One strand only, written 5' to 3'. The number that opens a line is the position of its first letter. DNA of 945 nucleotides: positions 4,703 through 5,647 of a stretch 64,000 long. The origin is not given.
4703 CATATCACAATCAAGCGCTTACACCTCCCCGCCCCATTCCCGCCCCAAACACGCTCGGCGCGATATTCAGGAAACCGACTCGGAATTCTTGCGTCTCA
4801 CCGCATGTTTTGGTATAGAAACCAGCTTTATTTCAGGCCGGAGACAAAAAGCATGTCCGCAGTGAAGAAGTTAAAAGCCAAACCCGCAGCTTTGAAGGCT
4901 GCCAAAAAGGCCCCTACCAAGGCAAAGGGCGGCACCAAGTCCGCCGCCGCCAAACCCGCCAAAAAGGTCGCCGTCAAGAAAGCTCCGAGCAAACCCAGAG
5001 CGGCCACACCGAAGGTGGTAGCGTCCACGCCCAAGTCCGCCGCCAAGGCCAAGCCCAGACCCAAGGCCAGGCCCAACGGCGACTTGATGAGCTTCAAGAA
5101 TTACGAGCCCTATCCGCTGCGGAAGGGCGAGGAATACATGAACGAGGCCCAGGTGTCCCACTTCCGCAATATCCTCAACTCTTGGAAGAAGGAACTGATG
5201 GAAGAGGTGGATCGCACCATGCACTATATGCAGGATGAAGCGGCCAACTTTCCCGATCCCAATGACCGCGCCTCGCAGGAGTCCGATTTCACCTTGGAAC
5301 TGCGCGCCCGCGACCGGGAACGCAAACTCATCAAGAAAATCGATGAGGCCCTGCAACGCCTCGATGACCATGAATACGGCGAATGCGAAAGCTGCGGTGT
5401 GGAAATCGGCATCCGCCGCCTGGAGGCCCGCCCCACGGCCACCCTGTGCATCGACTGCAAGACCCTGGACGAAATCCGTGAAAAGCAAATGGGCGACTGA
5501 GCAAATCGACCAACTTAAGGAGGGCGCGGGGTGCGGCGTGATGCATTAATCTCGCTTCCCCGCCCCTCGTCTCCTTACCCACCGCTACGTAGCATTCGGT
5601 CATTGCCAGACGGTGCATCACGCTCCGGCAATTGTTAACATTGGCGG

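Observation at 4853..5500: DksA fused to a histone H1/AlgP-like lysine-alanine-proline-rich N-terminal tail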

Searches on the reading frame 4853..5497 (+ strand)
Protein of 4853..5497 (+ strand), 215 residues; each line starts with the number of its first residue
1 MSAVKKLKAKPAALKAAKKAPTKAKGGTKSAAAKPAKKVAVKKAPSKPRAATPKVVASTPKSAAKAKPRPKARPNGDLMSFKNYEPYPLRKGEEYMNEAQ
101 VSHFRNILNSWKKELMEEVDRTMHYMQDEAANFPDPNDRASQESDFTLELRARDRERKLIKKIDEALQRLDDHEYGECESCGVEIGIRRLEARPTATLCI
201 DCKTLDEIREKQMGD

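Call 3: search_protein_families(library=pfam, proteins=[window:4853-5497:+], max_evalue=1)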
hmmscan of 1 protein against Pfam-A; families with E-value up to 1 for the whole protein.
window:4853-5497:+ (215 aa): 3 families
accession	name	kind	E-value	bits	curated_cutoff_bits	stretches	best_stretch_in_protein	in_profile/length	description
PF21157.2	DksA_N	-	9.9e-35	119.1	27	1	100-170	1-71/71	DnaK suppressor protein DksA, N-terminal domain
PF01258.23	zf-dskA_traR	-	6.5e-11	42.5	24.9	1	174-204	2-32/36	Prokaryotic dksA/traR C4-type zinc finger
PF08858.15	IDEAL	-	0.62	10.3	22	0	155-169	10-24/37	IDEAL domain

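Call 4: search_protein_families(library=ncbifam, proteins=[window:4853-5497:+], max_evalue=0.01)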
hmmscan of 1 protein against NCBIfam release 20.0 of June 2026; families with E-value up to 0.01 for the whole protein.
window:4853-5497:+ (215 aa): 7 families
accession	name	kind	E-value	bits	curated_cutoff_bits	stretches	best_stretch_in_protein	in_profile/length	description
NF008045.0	PRK10778.1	equivalog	8.3e-66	220.9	289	1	80-214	16-150/151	RNA polymerase-binding protein DksA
TIGR02420.1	dksA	equivalog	1.5e-50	170.2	115.5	1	96-204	1-109/110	RNA polymerase-binding protein DksA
NF033459.1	DksA_like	equivalog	5.9e-20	71.7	105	1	100-207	2-110/113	RNA polymerase-binding protein DksA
TIGR02890.1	bacill_yteA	subfamily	6.7e-16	58.8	134.4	1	100-207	2-118/159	regulatory protein, yteA family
TIGR02419.1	C4_traR_proteo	subfamily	2.7e-09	37.5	59.7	1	144-207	3-64/64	phage/conjugal plasmid C-4 type zinc finger protein, TraR family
NF008243.0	PRK11019.1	equivalog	0.00092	19.6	96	1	164-212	27-73/88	DksA/TraR family C4-type zinc finger protein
NF010268.0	PRK13715.1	equivalog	0.0043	17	108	1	177-212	36-71/73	conjugal transfer protein TraR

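Call 6: find_homologous_proteins(query=window:4853-5497:+, max_evalue=0.00001)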
Query window:4853-5497:+ (215 aa): 8000 proteins with E <= 0.00001 among 8000 candidates; the best 120 are listed.
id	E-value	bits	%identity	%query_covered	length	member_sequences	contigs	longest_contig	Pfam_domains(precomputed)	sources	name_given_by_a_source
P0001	1.2e-134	465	100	100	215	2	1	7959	PF21157.3,PF01258.24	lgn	-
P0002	6.0e-114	397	83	100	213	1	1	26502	PF21157.3,PF01258.24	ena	-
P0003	2.0e-110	385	86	100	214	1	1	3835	PF21157.3,PF01258.24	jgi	jgi:DnaK suppressor protein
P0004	3.7e-110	385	80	100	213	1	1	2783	PF21157.3,PF01258.24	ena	-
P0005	8.6e-109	380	79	100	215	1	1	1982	PF21157.3,PF01258.24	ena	-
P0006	1.8e-108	379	96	66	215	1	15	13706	PF21157.3,PF01258.24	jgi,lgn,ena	jgi:DnaK suppressor protein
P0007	3.5e-108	378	83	100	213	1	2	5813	PF21157.3,PF01258.24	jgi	jgi:DnaK suppressor protein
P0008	4.3e-108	378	96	66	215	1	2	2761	PF21157.3,PF01258.24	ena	-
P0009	1.0e-107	377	81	100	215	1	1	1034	PF21157.3,PF01258.24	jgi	jgi:DnaK suppressor protein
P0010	1.6e-107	376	78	100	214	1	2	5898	PF21157.3,PF01258.24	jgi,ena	-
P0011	2.5e-107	375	86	84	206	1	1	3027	PF21157.3,PF01258.24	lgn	-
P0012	7.5e-107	374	77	100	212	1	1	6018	PF21157.3,PF01258.24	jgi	-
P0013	9.3e-107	374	96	66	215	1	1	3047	PF21157.3,PF01258.24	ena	-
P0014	2.1e-106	372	78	100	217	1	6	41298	PF21157.3,PF01258.24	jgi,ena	jgi:DnaK suppressor protein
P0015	2.3e-106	372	93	70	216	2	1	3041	PF21157.3,PF01258.24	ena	-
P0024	1.9e-105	369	81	100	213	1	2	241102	PF21157.3,PF01258.24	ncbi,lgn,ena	-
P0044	8.3e-95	335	73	100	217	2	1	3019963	PF21157.3,PF01258.24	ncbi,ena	-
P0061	7.6e-86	305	100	64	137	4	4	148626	PF21157.3,PF01258.24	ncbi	ncbi:MAG: RNA polymerase-binding protein DksA [Gammaproteobacteria bacterium]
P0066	2.2e-82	294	87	64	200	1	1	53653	PF21157.3,PF01258.24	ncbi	-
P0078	3.3e-80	287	70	88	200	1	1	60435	PF21157.3,PF01258.24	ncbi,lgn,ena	-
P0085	3.8e-78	280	73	80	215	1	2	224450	PF21157.3,PF01258.24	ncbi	-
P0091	2.0e-76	274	77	69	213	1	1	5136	PF21157.3,PF01258.24,PF07382.17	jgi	-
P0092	2.4e-76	274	85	60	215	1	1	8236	PF21157.3,PF01258.24,PF07382.17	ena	-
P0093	4.5e-76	273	84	60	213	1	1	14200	PF21157.3,PF01258.24,PF07382.17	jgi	-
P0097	1.0e-75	272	80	64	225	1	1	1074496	PF21157.3,PF01258.24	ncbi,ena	-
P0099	1.3e-75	272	70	76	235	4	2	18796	PF21157.3,PF01258.24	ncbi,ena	-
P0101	1.8e-75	271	64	87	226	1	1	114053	PF21157.3,PF01258.24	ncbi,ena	-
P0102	2.2e-75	271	69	78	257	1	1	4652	PF21157.3,PF01258.24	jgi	jgi:DnaK suppressor protein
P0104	5.0e-75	270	85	66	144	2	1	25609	PF21157.3,PF01258.24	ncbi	ncbi:MAG: RNA polymerase-binding protein DksA [Pseudomonadota bacterium]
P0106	8.8e-75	269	77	66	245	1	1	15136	PF21157.3,PF01258.24,PF07382.17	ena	-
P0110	1.6e-74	268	80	62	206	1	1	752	PF21157.3,PF01258.24,PF07382.17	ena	-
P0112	2.4e-74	268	69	85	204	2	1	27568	PF21157.3,PF01258.24,PF07382.17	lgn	-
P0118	7.1e-74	266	73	69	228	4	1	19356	PF21157.3,PF01258.24,PF07382.17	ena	-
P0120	8.8e-74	266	80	61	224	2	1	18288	PF21157.3,PF01258.24,PF07382.17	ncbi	-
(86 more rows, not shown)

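Call 10: list_cluster_members(proteins=[P0024, P0044, P0061, P0066, P0078, P0085, P0097, P0099, P0101, P0120])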
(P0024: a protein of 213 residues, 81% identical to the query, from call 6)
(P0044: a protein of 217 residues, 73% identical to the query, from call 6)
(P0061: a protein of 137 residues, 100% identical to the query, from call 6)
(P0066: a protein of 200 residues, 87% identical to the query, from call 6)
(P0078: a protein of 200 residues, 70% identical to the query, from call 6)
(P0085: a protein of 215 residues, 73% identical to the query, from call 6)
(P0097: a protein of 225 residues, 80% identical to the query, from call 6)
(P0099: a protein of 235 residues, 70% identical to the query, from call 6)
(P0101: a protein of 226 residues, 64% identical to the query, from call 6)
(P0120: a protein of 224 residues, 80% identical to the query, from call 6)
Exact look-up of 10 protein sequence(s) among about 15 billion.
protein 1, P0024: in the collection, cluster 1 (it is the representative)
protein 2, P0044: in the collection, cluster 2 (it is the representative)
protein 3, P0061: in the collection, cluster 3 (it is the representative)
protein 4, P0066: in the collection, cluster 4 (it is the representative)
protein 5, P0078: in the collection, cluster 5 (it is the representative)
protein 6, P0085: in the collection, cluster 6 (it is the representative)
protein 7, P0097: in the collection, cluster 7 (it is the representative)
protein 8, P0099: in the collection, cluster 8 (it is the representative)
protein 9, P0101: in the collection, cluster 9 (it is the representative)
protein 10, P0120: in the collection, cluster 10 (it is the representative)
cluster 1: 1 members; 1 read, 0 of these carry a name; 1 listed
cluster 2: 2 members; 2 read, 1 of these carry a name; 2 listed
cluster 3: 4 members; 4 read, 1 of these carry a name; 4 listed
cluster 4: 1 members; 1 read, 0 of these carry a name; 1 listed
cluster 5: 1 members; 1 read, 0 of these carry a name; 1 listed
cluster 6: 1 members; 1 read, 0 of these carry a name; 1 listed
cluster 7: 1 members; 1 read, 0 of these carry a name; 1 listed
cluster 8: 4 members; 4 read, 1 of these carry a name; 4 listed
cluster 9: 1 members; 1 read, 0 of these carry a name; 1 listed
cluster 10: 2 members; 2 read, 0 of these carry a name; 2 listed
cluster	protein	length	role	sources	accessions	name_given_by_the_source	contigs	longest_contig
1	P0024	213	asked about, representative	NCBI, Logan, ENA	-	-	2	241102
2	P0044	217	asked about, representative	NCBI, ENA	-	-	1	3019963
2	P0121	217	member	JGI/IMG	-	RNA polymerase-binding transcription factor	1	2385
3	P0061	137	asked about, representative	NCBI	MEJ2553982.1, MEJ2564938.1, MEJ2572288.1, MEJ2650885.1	MAG: RNA polymerase-binding protein DksA [Gammaproteobacteria bacterium]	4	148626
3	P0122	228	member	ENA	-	-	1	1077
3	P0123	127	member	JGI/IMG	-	-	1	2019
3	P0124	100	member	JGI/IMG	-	-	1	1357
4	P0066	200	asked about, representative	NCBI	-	-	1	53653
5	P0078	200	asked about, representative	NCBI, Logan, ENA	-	-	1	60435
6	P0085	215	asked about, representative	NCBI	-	-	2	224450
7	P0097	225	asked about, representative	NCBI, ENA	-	-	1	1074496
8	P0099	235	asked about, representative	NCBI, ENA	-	-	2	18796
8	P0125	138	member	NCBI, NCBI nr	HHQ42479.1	MAG TPA: RNA polymerase-binding protein DksA [Chromatiales bacterium] | RNA polymerase-binding protein DksA [Chromatiales bacterium]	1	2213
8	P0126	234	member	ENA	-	-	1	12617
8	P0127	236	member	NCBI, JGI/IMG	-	-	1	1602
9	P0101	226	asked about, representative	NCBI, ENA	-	-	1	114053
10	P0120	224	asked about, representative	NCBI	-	-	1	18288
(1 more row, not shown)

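Call 15: find_related_loci(query=A1, collection=genome_contigs, flank=3000)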
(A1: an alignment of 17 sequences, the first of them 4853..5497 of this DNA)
Query A1 (215 aa) in genome_contigs; peptide patterns used: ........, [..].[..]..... (x = any residue, [..] = any of these).
600 stretches matched a pattern (row limit reached: there are more); 596 encode a relative of the query (tblastn E <= 1e-3); the best 80 are kept; 80 distinct loci.
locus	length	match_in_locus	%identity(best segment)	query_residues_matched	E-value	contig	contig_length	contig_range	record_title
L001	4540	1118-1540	94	75-215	4e-91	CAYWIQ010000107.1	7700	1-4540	MAG TPA_asm: uncultured Chromatiaceae bacterium isolate binchicken_co224_249 genome assembly, contig: NODE_10489_length_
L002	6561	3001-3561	65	20-213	6e-78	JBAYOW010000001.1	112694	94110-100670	MAG: Thiohalomonadaceae bacterium isolate SO_2016_LW2_123 scaffold00179_LW138R_2016, whole genome shotgun sequence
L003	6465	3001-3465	70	51-214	1e-77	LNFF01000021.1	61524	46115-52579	MAG: Gammaproteobacteria bacterium Ga0077554 Ga0077554_121.1, whole genome shotgun sequence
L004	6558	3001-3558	69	35-213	4e-77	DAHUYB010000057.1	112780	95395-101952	MAG TPA_asm: Gammaproteobacteria bacterium isolate clean268 k141_205457, whole genome shotgun sequence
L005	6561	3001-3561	65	21-213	1e-76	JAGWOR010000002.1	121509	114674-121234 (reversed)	MAG: Gammaproteobacteria bacterium isolate REEB260 contig-150_153, whole genome shotgun sequence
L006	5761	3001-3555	69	35-213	4e-76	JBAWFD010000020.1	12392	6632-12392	MAG: Gammaproteobacteria bacterium isolate MFD05722_ilm_asm_bin28 k127_194364, whole genome shotgun sequence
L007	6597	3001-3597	60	3-212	8e-76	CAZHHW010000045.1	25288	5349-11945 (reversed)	MAG TPA_asm: uncultured Gammaproteobacteria bacterium isolate SRP193066_co2_437 genome assembly, contig: NODE_1018_lengt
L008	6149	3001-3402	81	80-213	2e-74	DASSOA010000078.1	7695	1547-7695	MAG TPA_asm: Gammaproteobacteria bacterium isolate SMAG_U1240 k141_1143492, whole genome shotgun sequence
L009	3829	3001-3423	78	72-214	1e-74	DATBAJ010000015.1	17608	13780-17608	MAG TPA_asm: Gammaproteobacteria bacterium isolate SMAG_U5729 k141_1986527, whole genome shotgun sequence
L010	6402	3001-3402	80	80-213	2e-74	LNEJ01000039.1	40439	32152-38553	MAG: Gammaproteobacteria bacterium Ga0074134 Ga0074134_137.1, whole genome shotgun sequence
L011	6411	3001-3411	79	76-214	2e-74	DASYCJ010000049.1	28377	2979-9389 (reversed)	MAG TPA_asm: Gammaproteobacteria bacterium isolate SMAG_U4930 k141_2653985, whole genome shotgun sequence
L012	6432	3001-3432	75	71-214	3e-74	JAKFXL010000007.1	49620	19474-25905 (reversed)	MAG: Gammaproteobacteria bacterium isolate ND3_Bin_17 ND3_0000114, whole genome shotgun sequence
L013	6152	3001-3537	66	35-212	6e-74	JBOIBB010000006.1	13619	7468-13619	MAG: Gammaproteobacteria bacterium isolate TC-S_metabat2.bin.119 k127_548376, whole genome shotgun sequence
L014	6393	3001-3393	83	85-214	1e-73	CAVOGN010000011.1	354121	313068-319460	MAG: uncultured Gammaproteobacteria bacterium isolate MFD09779.bin.2.82 genome assembly, contig: contig_54232, whole gen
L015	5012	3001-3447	75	62-214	2e-73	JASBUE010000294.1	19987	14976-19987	MAG: Candidatus Tenderia sp. isolate BWSM_60 k141_1235311, whole genome shotgun sequence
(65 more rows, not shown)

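Call 21: find_encoding_contigs(protein=P0044, flank=3000, max_places=2)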
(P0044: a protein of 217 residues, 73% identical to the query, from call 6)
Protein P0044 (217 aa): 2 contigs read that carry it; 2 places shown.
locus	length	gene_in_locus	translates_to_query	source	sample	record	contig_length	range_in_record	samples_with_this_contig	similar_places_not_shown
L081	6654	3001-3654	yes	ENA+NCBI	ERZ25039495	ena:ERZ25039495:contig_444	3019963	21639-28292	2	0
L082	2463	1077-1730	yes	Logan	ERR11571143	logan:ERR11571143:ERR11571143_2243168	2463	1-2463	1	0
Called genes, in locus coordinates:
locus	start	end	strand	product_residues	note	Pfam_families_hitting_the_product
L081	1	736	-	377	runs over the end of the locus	PF01966:HD (faint), PF13487:HD_5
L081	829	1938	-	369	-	PF00155:Aminotran_1_2, PF00266:Aminotran_5 (weak), PF01053:Cys_Met_Meta_PP (weak)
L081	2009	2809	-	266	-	PF00702:Hydrolase, PF12710:HAD (faint), PF13419:HAD_2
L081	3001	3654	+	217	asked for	PF21157:DksA_N, PF01258:zf-dskA_traR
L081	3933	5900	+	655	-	PF16177:ACAS_N, PF00501:AMP-binding, PF13193:AMP-binding_C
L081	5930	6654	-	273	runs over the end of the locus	PF02673:BacA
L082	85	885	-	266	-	PF00702:Hydrolase, PF12710:HAD (faint), PF13419:HAD_2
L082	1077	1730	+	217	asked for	PF21157:DksA_N, PF01258:zf-dskA_traR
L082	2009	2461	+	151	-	?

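Call 22: find_encoding_contigs(protein=P0024, flank=3000, max_places=2)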
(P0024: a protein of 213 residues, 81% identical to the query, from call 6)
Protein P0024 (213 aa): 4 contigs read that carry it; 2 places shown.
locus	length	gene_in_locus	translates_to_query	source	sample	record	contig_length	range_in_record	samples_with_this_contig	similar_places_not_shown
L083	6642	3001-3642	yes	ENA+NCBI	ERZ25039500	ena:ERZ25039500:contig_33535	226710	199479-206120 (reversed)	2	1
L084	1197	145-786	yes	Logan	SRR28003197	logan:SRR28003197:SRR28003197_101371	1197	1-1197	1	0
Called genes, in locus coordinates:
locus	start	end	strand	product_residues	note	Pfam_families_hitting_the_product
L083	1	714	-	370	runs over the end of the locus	PF13487:HD_5, PF01966:HD (weak)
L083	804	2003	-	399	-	PF00155:Aminotran_1_2, PF01053:Cys_Met_Meta_PP (weak)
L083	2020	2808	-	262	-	PF00702:Hydrolase, PF12710:HAD (faint), PF13419:HAD_2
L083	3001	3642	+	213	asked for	PF21157:DksA_N, PF01258:zf-dskA_traR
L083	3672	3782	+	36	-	-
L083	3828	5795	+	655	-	PF16177:ACAS_N, PF00501:AMP-binding, PF13193:AMP-binding_C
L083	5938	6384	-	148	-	PF00011:HSP20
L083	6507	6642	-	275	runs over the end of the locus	PF02673:BacA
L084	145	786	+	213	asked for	PF21157:DksA_N, PF01258:zf-dskA_traR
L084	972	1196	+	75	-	?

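Call 23: find_encoding_contigs(protein=P0006, flank=3000, max_places=2)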
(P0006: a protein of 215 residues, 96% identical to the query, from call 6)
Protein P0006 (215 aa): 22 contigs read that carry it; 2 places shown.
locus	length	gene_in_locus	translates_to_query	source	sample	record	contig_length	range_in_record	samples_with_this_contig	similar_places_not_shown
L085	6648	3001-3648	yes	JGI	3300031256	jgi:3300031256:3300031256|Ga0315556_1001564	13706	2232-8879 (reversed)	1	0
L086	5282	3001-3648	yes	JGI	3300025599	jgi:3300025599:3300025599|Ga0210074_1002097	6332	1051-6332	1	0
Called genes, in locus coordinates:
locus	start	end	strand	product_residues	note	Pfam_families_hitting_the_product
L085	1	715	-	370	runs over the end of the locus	PF13487:HD_5, PF01966:HD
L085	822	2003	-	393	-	PF00155:Aminotran_1_2, PF01053:Cys_Met_Meta_PP (weak)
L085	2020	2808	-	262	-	PF00702:Hydrolase, PF12710:HAD (weak), PF13419:HAD_2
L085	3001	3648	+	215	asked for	PF21157:DksA_N, PF01258:zf-dskA_traR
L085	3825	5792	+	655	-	PF16177:ACAS_N, PF00501:AMP-binding, PF13193:AMP-binding_C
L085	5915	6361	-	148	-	PF00011:HSP20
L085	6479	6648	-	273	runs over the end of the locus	PF02673:BacA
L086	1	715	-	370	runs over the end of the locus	PF13487:HD_5, PF01966:HD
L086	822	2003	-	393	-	PF00155:Aminotran_1_2, PF01053:Cys_Met_Meta_PP (weak)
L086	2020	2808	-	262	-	PF00702:Hydrolase, PF12710:HAD (weak), PF13419:HAD_2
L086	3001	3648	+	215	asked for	PF21157:DksA_N, PF01258:zf-dskA_traR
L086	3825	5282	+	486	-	?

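Call 24: find_encoding_contigs(protein=P0002, flank=3000, max_places=2)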
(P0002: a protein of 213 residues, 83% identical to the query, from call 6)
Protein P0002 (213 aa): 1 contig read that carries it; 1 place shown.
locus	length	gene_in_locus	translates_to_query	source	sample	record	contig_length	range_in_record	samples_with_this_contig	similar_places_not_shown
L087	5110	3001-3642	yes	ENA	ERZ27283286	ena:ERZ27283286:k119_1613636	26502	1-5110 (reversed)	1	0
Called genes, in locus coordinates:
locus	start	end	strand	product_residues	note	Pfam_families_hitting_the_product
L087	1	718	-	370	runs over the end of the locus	PF13487:HD_5, PF01966:HD (weak)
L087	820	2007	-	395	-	PF00155:Aminotran_1_2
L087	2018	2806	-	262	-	PF00702:Hydrolase, PF12710:HAD (weak), PF13419:HAD_2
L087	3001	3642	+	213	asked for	PF21157:DksA_N, PF01258:zf-dskA_traR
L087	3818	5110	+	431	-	?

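Call 31: search_solved_structures(query=window:4853-5497:+, max_evalue=0.00001, show_alignments=1)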
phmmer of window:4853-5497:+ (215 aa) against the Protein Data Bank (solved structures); distinct sequences matched with E-value up to 0.00001: 5.
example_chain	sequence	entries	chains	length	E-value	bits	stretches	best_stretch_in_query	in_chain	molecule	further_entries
1tjl_A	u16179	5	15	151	2.5e-61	210.5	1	78-214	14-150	DnaK suppressor protein | RNA polymerase-binding transcription factor DksA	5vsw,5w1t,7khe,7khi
4ijj_A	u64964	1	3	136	2.9e-21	79.7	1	93-212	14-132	Putative C4-type zinc finger protein, DksA/TraR family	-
3h3p_S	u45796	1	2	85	1.1e-14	58.3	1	94-172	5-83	4E10_S0_1TJLC_004_N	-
6ptg_A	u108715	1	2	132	3.6e-09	40.2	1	98-202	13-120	DnaK Suppressor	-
2kq9_A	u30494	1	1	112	7e-07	32.8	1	102-203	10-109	DnaK suppressor protein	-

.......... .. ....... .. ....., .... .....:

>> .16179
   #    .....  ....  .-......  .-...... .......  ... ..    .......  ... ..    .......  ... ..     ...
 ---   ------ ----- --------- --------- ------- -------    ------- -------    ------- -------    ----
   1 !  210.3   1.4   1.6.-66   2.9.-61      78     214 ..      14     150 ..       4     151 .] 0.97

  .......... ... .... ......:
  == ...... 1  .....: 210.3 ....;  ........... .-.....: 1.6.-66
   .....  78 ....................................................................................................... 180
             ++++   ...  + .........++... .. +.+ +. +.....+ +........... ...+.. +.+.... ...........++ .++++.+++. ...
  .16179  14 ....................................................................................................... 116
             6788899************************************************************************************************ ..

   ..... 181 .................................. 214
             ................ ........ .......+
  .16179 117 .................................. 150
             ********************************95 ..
